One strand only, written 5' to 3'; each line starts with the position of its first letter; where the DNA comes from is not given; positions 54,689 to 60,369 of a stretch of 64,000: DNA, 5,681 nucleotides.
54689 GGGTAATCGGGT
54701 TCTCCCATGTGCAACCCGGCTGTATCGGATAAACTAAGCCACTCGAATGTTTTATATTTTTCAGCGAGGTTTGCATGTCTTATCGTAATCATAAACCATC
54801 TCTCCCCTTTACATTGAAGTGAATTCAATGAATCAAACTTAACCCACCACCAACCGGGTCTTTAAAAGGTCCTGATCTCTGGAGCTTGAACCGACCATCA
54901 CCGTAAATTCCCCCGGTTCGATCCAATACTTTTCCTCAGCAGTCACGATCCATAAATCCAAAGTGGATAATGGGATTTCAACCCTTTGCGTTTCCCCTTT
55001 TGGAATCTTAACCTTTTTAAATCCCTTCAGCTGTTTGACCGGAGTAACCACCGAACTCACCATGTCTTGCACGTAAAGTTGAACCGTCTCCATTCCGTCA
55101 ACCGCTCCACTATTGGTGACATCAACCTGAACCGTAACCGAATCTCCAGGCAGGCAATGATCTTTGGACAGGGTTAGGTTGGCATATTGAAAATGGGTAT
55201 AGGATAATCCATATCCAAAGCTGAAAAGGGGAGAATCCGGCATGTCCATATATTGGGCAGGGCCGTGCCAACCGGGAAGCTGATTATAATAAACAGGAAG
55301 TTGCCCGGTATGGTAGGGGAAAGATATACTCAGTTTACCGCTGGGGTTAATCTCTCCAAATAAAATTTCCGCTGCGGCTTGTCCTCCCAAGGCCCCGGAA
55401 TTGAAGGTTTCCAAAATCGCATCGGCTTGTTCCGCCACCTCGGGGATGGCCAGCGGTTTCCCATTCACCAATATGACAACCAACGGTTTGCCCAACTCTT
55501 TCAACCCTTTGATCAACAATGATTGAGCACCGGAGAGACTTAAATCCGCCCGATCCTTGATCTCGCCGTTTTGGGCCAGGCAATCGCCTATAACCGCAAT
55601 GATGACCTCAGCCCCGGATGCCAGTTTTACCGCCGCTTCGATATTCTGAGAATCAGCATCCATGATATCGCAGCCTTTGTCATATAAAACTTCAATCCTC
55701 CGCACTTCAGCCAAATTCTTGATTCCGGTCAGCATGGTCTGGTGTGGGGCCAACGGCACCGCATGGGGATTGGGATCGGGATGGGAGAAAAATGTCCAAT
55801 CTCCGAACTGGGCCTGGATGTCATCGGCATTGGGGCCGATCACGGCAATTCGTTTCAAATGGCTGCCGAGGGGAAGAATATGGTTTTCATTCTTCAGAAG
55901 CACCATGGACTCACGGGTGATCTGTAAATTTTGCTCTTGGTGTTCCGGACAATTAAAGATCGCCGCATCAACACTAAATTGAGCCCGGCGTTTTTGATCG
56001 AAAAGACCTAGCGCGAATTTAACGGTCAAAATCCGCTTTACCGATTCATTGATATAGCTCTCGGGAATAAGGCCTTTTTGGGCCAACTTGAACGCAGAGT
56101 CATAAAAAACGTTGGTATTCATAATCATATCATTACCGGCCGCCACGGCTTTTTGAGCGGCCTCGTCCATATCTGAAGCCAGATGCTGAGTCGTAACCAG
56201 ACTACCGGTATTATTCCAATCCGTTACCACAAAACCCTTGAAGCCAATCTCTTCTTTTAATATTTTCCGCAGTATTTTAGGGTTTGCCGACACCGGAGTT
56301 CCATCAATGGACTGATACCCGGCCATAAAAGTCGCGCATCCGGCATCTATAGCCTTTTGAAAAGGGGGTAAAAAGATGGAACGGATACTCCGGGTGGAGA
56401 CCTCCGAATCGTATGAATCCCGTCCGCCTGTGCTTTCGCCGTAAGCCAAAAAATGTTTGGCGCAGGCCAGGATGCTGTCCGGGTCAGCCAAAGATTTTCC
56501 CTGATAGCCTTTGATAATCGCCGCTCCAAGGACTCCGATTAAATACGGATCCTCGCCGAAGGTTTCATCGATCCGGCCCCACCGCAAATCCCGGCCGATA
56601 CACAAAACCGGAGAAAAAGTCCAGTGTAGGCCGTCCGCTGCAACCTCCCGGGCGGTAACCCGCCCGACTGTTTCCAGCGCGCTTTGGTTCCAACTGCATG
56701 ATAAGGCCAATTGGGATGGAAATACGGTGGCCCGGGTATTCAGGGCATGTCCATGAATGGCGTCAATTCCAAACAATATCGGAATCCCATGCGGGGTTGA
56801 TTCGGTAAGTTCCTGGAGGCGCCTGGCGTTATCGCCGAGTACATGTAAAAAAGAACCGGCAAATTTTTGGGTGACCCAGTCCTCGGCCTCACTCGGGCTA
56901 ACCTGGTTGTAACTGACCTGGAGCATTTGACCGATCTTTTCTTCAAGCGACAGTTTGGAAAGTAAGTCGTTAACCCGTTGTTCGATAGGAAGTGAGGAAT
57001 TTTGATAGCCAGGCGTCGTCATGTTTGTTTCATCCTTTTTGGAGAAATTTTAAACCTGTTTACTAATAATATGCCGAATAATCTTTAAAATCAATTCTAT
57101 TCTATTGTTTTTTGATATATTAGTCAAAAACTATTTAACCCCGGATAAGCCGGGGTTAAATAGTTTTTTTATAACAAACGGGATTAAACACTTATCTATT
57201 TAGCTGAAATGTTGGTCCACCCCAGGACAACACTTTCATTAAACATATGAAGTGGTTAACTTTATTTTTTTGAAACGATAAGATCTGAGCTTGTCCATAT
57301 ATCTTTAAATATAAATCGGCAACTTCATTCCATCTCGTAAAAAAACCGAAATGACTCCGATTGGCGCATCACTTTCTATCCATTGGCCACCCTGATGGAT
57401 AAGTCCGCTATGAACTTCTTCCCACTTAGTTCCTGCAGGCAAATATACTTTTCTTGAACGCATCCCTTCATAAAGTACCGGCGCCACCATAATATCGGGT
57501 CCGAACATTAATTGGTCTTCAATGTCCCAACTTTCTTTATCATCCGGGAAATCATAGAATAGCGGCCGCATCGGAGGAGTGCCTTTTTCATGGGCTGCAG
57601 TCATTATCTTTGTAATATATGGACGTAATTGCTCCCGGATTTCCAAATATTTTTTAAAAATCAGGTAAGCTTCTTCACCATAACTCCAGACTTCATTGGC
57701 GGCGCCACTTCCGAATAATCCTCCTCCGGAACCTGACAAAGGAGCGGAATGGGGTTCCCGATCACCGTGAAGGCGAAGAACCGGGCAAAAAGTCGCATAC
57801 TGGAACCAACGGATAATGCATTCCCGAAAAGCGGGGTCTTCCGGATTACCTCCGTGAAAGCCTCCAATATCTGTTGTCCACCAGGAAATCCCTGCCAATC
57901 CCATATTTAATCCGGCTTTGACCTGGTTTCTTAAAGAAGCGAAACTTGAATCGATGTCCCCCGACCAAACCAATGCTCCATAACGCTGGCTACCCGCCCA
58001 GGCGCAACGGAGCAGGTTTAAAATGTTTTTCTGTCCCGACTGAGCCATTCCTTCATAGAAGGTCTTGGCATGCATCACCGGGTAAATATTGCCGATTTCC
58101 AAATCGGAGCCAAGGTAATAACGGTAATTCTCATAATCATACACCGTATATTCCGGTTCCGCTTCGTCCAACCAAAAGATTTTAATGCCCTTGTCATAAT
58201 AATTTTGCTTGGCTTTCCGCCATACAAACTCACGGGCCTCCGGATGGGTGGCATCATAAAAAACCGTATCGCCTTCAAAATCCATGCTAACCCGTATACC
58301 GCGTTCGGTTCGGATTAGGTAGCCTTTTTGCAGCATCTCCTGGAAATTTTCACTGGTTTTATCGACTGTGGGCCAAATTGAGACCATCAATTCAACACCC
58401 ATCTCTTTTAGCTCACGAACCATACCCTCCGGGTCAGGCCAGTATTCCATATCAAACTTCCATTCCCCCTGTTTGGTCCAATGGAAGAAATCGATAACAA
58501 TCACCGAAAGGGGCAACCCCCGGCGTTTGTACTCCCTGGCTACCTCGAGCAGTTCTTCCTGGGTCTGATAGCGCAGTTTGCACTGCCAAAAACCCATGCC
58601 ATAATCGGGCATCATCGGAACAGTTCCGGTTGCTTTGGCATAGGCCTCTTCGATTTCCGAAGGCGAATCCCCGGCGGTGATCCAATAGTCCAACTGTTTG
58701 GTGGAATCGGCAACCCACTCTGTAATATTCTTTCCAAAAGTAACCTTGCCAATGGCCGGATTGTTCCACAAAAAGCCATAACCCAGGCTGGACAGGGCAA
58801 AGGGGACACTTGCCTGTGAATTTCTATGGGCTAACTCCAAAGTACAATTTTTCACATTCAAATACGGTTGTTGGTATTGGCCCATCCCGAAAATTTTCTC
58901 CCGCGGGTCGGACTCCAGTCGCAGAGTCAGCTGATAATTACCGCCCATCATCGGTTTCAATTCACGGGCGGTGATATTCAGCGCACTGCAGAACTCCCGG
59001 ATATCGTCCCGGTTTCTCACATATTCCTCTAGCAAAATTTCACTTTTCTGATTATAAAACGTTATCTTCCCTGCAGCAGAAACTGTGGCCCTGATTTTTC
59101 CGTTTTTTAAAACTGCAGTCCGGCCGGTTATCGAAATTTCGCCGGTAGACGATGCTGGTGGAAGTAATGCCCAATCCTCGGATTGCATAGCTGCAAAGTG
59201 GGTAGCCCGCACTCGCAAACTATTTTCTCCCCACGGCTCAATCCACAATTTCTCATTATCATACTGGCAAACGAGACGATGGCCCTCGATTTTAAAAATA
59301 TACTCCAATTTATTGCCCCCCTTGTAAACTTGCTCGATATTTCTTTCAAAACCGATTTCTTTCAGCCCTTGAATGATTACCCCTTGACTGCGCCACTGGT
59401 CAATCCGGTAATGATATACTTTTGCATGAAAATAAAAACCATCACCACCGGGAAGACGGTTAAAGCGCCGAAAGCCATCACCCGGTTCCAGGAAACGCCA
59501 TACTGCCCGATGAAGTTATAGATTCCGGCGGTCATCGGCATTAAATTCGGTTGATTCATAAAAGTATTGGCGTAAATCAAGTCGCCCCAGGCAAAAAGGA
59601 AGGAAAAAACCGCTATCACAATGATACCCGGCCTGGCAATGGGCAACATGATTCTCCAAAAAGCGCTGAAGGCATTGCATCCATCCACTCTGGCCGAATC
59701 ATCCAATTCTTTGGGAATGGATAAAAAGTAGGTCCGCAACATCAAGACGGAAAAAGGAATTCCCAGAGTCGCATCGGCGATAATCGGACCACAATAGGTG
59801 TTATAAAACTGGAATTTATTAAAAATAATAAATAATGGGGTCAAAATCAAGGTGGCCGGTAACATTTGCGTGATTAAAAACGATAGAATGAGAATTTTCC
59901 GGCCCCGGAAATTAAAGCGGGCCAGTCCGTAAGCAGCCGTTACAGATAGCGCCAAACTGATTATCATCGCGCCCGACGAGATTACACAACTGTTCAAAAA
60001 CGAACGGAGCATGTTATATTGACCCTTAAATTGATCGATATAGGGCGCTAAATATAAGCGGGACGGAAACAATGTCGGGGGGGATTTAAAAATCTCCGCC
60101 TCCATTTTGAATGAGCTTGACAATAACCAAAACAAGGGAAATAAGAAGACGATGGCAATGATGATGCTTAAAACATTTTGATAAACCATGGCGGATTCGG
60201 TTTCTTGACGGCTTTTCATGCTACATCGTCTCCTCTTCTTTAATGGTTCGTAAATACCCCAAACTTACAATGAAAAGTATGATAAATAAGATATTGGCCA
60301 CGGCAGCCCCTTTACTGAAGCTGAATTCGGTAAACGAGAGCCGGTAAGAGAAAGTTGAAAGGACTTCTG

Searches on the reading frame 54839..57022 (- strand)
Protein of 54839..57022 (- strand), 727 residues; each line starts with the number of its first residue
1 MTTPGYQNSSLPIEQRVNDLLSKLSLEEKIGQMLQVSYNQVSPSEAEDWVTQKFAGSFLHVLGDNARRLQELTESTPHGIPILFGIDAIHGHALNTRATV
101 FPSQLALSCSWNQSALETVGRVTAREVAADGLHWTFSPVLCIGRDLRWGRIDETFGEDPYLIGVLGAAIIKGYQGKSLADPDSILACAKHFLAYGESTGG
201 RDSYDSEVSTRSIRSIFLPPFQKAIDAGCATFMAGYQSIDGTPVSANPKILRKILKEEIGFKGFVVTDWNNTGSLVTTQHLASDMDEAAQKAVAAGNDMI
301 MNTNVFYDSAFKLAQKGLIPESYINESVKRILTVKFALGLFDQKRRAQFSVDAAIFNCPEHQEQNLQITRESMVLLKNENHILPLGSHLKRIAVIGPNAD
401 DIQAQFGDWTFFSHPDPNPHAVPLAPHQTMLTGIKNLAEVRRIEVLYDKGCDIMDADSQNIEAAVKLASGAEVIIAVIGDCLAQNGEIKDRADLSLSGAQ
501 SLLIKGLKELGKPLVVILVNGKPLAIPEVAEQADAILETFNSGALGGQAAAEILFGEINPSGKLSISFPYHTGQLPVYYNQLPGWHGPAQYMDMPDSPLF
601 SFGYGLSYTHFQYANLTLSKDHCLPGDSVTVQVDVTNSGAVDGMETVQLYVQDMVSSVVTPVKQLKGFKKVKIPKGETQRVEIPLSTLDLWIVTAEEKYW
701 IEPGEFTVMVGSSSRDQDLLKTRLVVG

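Call 17: find_encoding_contigs(protein=window:54839-57022:-, flank=10000, max_places=1)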
Protein window:54839-57022:- (727 aa): 3 contigs read that carry it; 1 place shown.
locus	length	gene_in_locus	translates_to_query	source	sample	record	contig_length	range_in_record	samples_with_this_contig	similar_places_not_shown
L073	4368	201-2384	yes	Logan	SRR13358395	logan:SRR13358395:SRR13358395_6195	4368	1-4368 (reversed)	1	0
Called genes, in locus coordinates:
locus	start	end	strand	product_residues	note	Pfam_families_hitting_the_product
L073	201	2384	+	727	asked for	PF00933:Glyco_hydro_3, PF01915:Glyco_hydro_3_C, PF14310:Fn3-like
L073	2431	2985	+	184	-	PF13302:Acetyltransf_3, PF00583:Acetyltransf_1, PF13420:Acetyltransf_4 (weak), PF13523:Acetyltransf_8, PF13508:Acetyltransf_7 (weak)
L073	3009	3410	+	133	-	PF01361:Tautomerase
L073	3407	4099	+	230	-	PF12867:DinB_2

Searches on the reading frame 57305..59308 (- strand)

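Call 19: search_protein_families(library=pfam, proteins=[window:57305-59308:-], max_evalue=0.001)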
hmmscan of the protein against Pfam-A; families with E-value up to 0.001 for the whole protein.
window:57305-59308:- (667 aa): 3 families
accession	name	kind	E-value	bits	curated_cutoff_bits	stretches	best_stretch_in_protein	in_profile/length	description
PF01055.32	Glyco_hydro_31_2nd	-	1.7e-82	277.8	23.5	1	231-565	2-325/328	Glycosyl hydrolases family 31 TIM-barrel domain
PF21365.3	Glyco_hydro_31_3rd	-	1.3e-24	86.9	24.4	1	576-660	1-84/87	Glycosyl hydrolase family 31 C-terminal domain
PF13802.12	Gal_mutarotas_2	-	3.4e-05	24.6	27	1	24-185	5-179/184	Glycosyl hydrolase 31 N-terminal galactose mutarotase-like domain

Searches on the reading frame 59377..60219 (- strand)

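Call 19: search_protein_families(library=pfam, proteins=[window:59377-60219:-], max_evalue=0.001)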
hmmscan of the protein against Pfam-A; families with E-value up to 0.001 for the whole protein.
window:59377-60219:- (280 aa): 1 family
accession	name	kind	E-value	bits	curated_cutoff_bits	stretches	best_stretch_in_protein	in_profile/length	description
PF00528.27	BPD_transp_1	-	1.4e-16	61.2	26.4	1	92-270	5-179/184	Binding-protein-dependent transport system inner membrane component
